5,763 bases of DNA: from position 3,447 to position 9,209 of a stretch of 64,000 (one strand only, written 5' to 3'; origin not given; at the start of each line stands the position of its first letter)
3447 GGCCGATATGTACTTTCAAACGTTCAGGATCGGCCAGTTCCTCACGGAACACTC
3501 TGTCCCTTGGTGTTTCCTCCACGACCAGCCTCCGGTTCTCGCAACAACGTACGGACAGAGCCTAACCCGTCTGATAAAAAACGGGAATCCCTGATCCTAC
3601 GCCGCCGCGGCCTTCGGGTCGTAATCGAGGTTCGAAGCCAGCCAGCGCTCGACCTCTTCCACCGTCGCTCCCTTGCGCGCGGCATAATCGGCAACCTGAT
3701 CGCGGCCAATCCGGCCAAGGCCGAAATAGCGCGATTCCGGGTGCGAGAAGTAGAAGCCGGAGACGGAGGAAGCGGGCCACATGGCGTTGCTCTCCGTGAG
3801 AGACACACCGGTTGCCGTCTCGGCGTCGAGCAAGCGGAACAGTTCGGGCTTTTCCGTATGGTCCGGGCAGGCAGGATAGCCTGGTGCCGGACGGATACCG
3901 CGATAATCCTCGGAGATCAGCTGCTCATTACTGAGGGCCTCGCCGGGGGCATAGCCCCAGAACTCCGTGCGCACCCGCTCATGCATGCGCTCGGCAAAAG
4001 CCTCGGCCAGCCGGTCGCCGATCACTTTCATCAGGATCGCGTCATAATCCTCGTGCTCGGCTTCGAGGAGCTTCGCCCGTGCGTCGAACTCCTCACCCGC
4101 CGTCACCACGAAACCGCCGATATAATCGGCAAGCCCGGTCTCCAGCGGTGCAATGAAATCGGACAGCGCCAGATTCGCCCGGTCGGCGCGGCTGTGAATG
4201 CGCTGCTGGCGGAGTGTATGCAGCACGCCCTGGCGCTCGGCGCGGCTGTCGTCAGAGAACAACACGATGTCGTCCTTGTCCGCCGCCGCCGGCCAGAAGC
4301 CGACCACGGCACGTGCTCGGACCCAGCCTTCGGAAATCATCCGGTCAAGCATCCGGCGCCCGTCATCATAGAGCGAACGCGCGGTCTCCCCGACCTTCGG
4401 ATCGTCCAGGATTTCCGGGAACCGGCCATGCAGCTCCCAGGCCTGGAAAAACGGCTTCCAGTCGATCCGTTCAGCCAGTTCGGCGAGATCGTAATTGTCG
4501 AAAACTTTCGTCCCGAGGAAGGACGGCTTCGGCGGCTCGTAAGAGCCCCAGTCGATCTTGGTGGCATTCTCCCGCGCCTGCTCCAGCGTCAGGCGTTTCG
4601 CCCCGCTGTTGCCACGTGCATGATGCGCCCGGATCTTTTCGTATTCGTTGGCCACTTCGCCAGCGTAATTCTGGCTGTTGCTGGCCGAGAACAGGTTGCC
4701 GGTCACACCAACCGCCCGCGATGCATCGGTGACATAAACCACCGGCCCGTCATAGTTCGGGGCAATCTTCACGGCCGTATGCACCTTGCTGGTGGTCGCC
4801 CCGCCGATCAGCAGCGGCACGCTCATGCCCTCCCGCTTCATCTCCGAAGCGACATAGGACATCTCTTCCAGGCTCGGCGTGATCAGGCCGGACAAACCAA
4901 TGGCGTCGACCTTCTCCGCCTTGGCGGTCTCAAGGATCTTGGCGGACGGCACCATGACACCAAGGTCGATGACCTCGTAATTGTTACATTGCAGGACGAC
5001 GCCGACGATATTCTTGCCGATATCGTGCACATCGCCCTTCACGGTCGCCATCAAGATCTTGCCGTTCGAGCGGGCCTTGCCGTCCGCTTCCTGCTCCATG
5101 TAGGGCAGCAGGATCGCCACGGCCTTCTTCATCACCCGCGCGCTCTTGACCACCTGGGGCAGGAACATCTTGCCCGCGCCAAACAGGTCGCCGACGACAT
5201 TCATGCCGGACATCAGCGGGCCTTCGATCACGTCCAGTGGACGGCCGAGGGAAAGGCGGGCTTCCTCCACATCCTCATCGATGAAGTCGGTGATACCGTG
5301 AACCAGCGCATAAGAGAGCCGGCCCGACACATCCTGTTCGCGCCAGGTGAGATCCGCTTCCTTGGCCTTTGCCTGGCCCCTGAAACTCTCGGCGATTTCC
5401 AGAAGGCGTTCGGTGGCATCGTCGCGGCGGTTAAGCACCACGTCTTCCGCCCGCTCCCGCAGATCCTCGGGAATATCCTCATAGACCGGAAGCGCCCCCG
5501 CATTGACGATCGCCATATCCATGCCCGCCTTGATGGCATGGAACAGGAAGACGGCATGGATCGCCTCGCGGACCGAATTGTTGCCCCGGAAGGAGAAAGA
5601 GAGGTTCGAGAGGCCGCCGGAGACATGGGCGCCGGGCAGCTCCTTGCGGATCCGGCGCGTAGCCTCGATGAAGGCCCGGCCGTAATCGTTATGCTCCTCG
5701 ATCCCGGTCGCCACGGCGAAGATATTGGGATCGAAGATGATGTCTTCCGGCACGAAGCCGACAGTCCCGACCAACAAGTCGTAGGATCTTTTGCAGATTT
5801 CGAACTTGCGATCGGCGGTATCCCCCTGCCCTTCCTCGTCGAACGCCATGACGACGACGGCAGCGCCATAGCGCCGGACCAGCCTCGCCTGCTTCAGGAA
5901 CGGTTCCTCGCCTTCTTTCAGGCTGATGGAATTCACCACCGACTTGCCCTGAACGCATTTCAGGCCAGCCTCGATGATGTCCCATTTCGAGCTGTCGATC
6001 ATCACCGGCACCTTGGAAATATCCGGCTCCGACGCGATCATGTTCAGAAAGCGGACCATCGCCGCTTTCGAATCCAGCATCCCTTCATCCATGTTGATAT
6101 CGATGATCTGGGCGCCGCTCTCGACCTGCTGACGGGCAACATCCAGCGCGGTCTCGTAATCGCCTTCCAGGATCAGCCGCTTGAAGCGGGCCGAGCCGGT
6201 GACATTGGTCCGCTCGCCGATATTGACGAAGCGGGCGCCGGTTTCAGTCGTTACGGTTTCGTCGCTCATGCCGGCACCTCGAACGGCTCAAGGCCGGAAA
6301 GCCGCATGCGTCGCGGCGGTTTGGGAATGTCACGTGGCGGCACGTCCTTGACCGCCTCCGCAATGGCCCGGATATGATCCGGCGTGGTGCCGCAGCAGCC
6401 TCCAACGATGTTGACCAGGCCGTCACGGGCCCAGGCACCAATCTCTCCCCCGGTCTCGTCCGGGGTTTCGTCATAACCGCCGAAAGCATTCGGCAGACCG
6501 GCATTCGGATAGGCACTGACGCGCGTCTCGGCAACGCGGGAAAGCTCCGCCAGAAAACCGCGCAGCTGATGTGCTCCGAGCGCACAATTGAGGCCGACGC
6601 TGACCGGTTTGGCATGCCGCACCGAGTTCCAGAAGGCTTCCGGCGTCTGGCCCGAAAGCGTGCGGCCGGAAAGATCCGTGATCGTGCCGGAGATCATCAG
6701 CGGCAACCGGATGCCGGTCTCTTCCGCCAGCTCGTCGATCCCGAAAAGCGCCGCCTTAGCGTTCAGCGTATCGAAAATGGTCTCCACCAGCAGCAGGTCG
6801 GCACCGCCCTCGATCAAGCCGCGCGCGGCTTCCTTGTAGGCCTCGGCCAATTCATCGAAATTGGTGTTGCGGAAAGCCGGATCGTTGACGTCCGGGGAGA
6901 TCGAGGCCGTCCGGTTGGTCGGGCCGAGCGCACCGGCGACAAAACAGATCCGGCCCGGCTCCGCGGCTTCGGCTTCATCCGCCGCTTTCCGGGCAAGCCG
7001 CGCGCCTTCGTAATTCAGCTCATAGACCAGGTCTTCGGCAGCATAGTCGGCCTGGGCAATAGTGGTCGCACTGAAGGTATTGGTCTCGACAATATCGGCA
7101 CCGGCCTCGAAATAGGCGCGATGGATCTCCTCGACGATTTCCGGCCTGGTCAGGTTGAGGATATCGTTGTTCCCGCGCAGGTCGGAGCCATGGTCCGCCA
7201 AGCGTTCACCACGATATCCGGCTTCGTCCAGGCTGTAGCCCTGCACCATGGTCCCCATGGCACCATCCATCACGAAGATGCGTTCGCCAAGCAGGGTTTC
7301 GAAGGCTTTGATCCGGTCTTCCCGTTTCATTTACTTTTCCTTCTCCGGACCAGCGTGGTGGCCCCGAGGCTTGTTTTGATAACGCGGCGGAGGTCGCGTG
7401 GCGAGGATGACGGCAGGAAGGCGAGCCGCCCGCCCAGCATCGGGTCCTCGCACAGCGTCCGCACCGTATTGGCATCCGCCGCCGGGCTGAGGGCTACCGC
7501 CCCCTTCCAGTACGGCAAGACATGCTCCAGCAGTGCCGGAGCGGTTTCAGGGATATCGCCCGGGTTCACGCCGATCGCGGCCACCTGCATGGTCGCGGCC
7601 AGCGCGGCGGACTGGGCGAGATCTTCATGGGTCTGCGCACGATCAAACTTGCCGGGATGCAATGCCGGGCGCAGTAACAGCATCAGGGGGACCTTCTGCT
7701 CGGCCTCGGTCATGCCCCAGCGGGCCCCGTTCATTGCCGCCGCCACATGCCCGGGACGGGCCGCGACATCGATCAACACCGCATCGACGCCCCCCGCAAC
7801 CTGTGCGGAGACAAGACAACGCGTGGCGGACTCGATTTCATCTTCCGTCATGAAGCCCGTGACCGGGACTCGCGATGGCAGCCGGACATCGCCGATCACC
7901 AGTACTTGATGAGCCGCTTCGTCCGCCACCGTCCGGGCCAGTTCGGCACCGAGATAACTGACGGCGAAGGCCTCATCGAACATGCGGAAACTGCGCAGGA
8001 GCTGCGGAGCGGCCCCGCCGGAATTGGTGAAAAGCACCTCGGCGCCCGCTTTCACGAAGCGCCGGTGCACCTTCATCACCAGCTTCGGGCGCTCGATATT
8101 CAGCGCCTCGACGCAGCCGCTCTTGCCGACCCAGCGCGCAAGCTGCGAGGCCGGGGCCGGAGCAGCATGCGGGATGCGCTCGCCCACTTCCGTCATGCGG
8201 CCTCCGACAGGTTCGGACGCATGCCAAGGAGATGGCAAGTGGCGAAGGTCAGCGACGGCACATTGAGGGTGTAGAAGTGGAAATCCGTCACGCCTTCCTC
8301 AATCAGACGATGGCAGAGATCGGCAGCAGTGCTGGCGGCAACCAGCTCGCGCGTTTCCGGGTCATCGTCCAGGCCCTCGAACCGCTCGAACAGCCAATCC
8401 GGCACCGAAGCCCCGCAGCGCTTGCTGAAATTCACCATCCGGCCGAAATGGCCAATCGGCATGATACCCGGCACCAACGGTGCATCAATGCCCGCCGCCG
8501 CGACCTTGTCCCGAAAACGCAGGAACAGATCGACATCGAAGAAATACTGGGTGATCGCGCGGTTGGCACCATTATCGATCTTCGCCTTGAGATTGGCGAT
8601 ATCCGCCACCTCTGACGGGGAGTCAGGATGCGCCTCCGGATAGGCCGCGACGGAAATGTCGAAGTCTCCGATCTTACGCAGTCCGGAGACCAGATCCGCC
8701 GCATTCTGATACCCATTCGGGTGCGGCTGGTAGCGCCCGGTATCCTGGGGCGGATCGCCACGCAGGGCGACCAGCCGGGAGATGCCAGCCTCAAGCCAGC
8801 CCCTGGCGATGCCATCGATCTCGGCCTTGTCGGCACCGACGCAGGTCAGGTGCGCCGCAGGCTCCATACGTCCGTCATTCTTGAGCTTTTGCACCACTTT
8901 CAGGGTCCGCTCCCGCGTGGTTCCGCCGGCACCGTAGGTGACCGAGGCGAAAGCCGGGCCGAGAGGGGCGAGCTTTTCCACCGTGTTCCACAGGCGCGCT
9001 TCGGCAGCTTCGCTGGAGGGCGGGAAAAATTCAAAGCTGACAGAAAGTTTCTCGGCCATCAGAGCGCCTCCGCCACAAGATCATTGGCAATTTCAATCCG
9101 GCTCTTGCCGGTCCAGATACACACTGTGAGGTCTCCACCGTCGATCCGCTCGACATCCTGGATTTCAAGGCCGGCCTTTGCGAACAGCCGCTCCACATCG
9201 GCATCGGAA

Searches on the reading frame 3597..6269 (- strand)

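Call 15: search_protein_families(library=pfam, proteins=[window:3597-6269:-], max_evalue=0.001)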
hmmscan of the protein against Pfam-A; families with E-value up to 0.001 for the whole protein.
window:3597-6269:- (890 aa): 4 families
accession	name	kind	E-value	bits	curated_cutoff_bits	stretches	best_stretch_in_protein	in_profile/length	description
PF02965.22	Met_synt_B12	-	7.5e-121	403.2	25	1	594-867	1-273/273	Vitamin B12 dependent methionine synthase, activation domain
PF00809.28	Pterin_bind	-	2.1e-62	211.4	25.5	1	18-256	1-244/244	Pterin binding enzyme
PF02607.22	B12-binding_2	-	1.2e-25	89.9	23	1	317-387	4-73/74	B12 binding domain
PF02310.24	B12-binding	-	2e-20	73.3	32.1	1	403-495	1-93/121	B12 binding domain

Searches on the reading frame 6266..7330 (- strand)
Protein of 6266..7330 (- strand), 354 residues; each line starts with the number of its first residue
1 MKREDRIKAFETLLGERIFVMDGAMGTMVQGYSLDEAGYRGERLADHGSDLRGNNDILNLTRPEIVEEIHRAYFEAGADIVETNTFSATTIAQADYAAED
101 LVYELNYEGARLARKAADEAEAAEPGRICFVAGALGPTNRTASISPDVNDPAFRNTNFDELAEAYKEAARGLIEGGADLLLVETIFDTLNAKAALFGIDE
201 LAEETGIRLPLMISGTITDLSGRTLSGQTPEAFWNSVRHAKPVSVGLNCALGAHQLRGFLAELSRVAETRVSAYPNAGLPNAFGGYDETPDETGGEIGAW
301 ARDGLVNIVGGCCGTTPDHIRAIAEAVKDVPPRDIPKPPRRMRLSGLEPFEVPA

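Call 15: search_protein_families(library=pfam, proteins=[window:6266-7330:-], max_evalue=0.001)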
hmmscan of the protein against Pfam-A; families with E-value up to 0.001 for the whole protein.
window:6266-7330:- (354 aa): 1 family
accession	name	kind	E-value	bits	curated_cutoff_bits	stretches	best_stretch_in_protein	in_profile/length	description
PF02574.22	S-methyl_trans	-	6.1e-98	328.6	22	1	20-327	2-283/283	Homocysteine S-methyltransferase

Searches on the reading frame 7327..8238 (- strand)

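Call 15: search_protein_families(library=pfam, proteins=[window:7327-8238:-], max_evalue=0.001)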
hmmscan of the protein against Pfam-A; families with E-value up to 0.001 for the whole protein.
window:7327-8238:- (303 aa): 1 family
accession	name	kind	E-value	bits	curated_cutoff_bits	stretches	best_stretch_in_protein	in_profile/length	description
PF02574.22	S-methyl_trans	-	5.1e-18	66.4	22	1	36-244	22-219/283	Homocysteine S-methyltransferase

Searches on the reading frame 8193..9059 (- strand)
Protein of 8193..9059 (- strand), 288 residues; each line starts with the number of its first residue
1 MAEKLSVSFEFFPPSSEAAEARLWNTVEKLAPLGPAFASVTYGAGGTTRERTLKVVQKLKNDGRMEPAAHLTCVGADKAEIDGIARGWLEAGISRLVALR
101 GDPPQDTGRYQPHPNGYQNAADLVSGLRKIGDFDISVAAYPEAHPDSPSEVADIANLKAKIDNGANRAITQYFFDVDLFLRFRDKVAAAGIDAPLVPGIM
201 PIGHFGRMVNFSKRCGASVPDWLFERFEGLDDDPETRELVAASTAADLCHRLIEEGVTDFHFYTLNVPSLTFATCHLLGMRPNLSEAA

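Call 15: search_protein_families(library=pfam, proteins=[window:8193-9059:-], max_evalue=0.001)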
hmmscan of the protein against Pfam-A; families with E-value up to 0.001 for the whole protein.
window:8193-9059:- (288 aa): 1 family
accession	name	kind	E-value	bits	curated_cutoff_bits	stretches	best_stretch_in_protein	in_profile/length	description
PF02219.23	MTHFR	-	3.5e-91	305.9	24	1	3-278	9-286/287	Methylenetetrahydrofolate reductase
